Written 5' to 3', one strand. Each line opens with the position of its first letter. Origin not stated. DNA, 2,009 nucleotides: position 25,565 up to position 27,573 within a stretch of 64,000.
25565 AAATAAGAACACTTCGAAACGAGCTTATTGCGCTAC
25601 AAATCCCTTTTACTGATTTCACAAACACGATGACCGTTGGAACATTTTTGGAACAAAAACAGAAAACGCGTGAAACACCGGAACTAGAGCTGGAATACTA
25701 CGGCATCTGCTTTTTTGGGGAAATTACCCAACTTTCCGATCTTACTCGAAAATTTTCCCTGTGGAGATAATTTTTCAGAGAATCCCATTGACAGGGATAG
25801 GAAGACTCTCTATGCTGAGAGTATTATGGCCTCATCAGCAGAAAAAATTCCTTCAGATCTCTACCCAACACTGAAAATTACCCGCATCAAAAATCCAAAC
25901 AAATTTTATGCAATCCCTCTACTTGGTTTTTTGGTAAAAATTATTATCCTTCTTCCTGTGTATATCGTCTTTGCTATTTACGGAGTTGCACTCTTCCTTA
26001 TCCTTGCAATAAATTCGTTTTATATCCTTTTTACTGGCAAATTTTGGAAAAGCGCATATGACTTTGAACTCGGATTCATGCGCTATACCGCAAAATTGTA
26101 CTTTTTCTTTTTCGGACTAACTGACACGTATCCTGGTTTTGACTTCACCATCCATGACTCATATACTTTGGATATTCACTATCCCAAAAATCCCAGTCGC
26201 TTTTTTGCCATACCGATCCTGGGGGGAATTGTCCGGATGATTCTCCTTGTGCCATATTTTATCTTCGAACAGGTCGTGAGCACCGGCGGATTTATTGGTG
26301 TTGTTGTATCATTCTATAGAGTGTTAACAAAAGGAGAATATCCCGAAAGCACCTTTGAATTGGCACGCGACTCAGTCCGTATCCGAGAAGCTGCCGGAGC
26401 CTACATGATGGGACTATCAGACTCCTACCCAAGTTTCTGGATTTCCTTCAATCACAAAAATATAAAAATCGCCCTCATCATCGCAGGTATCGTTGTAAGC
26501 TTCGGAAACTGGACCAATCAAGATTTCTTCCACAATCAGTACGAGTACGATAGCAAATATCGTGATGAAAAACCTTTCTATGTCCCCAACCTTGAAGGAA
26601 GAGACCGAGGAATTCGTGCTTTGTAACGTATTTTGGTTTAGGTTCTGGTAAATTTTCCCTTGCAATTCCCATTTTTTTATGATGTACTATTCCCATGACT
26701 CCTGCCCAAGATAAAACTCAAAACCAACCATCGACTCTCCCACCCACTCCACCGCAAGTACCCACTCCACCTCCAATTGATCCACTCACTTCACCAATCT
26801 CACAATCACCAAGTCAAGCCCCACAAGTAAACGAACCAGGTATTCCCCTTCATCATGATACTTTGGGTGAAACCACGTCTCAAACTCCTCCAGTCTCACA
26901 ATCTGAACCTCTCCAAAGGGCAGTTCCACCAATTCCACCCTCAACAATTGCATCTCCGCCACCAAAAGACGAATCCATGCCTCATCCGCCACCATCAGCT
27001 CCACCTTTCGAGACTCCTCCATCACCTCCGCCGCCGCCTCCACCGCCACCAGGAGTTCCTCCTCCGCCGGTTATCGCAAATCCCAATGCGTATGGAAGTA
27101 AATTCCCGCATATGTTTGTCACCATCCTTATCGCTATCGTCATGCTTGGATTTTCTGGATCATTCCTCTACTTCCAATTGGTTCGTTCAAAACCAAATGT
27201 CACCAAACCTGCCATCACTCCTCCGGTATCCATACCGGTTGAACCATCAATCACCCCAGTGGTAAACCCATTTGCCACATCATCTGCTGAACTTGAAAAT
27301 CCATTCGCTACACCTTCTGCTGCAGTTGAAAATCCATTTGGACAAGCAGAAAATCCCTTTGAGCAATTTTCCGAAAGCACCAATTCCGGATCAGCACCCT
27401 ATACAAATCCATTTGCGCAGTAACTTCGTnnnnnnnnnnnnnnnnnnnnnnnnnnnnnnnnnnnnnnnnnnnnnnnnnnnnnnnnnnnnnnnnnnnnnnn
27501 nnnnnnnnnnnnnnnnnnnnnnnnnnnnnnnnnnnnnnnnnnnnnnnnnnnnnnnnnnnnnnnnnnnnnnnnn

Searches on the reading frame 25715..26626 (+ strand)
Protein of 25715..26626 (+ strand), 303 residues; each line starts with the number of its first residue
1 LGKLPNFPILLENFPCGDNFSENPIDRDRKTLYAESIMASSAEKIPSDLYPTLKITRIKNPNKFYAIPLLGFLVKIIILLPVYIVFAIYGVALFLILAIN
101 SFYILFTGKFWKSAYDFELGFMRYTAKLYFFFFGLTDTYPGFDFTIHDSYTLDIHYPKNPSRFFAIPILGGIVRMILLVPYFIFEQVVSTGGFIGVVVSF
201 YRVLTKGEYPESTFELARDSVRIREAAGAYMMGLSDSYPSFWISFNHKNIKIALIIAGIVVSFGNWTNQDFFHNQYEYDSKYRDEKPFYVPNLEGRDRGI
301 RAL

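Call 12: search_protein_families(library=pfam, proteins=[window:25715-26626:+], max_evalue=0.01)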
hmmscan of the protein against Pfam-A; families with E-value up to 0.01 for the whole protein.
window:25715-26626:+ (303 aa): 1 family
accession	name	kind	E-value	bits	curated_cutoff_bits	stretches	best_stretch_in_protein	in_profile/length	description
PF14333.11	DUF4389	-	4.9e-17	62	25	2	72-140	4-72/76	Domain of unknown function (DUF4389)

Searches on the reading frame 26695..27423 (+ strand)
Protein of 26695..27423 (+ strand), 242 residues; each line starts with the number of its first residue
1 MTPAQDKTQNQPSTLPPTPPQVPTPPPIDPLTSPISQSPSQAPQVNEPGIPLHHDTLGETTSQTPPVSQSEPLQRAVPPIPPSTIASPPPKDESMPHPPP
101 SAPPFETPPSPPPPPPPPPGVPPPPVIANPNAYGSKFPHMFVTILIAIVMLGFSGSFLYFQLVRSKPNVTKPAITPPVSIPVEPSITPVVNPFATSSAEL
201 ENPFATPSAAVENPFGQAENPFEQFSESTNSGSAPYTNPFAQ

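Call 12: search_protein_families(library=pfam, proteins=[window:26695-27423:+], max_evalue=0.01)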
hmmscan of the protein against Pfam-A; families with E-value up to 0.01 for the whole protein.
window:26695-27423:+ (242 aa): 0 families

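Call 60: search_protein_families(library=pfam, proteins=[window:26695-27423:+], max_evalue=1)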
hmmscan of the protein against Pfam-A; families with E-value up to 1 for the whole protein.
window:26695-27423:+ (242 aa): 0 families
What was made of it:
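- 26695..27423 (+): Partner gene: a 242-aa single-pass membrane protein with a Pro-rich N-terminal region, one TM helix and a C-terminal tail of five NPF motifs ending ............ Its stop codon lies 6 nt before the start of the Cys-module gene. No Pfam family (calls 12, 60).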
